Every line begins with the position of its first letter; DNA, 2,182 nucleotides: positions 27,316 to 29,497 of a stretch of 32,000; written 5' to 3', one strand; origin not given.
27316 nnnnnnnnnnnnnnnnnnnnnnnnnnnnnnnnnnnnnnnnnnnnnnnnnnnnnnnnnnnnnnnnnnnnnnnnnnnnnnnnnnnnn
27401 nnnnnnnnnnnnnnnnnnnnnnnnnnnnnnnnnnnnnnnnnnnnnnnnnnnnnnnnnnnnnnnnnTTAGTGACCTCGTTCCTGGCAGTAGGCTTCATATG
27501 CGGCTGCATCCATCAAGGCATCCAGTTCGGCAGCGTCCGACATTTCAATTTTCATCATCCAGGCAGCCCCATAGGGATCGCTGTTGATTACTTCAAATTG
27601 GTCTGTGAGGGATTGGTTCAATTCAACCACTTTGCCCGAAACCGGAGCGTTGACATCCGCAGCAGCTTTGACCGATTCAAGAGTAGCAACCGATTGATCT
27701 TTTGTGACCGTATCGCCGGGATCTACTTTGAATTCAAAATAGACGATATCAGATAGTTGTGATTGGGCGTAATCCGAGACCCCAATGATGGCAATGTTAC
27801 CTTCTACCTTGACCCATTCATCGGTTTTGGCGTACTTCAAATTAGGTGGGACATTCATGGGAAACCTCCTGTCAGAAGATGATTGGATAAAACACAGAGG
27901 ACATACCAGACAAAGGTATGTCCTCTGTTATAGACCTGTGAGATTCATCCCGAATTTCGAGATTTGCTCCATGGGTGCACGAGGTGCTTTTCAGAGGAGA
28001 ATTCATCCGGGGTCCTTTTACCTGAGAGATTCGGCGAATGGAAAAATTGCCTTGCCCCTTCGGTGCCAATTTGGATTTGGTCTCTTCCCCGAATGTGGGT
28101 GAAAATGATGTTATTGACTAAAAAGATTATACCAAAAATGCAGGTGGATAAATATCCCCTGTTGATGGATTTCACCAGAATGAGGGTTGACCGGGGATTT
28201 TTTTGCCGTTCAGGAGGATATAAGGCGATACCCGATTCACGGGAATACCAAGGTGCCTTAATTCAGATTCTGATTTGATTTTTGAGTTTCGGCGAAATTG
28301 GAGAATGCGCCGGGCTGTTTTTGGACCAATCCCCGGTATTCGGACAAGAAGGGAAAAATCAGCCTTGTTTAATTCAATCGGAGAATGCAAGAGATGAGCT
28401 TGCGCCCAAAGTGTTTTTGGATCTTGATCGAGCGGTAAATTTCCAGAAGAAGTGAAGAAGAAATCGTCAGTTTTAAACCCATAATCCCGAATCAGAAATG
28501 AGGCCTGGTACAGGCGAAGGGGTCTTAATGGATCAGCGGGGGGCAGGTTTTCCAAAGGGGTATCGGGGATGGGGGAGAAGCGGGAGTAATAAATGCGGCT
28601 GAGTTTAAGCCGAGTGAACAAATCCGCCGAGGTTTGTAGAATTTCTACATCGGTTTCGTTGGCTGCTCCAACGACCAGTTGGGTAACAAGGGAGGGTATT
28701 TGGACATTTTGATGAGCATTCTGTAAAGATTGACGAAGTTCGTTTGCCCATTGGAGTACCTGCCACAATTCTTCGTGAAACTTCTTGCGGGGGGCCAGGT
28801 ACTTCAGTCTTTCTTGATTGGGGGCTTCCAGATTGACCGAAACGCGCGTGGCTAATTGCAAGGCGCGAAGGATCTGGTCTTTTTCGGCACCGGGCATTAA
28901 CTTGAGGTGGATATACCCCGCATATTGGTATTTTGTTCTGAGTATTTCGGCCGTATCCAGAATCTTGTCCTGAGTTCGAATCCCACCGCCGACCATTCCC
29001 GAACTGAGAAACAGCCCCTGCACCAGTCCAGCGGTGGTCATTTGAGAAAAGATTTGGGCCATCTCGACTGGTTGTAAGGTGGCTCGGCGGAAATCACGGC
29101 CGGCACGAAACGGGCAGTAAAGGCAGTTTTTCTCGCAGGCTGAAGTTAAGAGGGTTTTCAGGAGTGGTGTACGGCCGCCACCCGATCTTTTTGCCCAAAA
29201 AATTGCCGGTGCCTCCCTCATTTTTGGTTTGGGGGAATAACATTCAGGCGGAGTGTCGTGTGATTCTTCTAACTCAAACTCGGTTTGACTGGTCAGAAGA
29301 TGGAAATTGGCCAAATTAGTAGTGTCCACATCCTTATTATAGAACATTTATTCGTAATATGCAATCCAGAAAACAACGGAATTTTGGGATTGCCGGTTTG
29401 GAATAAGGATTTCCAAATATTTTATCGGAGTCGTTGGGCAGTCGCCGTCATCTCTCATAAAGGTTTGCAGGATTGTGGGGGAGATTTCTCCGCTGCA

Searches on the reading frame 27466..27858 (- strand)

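Call 6: search_protein_families(library=pfam, proteins=[window:27466-27858:-], max_evalue=0.0001)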
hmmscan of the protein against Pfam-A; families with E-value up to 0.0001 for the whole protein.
window:27466-27858:- (130 aa): 3 families
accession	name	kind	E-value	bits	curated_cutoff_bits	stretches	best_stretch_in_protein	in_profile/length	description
PF01597.25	GCV_H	-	3.2e-40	137.3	22.2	1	7-127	1-121/122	Glycine cleavage H-protein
PF00364.28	Biotin_lipoyl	-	7e-10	39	22.1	1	41-83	17-59/73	Biotin-requiring enzyme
PF13375.12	RnfC_N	-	3.6e-05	24.2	25.6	1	45-85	46-85/101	RnfC Barrel sandwich hybrid domain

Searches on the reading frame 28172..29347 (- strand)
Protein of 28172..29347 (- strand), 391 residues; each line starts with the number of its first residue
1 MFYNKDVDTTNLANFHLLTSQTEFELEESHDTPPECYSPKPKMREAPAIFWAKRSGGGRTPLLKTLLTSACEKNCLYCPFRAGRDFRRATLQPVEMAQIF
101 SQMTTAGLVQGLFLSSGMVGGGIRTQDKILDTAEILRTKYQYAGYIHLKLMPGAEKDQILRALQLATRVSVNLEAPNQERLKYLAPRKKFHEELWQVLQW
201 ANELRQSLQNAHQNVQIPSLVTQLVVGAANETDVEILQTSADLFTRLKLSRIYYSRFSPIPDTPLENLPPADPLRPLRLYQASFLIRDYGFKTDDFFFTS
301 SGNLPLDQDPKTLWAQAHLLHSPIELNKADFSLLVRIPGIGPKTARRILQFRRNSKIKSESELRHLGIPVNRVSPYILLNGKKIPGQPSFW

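Call 6: search_protein_families(library=pfam, proteins=[window:28172-29347:-], max_evalue=0.0001)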
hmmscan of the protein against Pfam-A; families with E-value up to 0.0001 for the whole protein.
window:28172-29347:- (391 aa): 3 families
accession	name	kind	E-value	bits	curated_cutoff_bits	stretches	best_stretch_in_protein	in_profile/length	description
PF04055.27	Radical_SAM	-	1.3e-09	38.8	29.5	1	67-205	3-140/166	Radical SAM superfamily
PF12836.13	HHH_3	-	7.1e-08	32.9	27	1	323-363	5-46/65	Helix-hairpin-helix motif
PF00633.29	HHH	-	3.5e-06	27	24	1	326-351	5-30/30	Helix-hairpin-helix motif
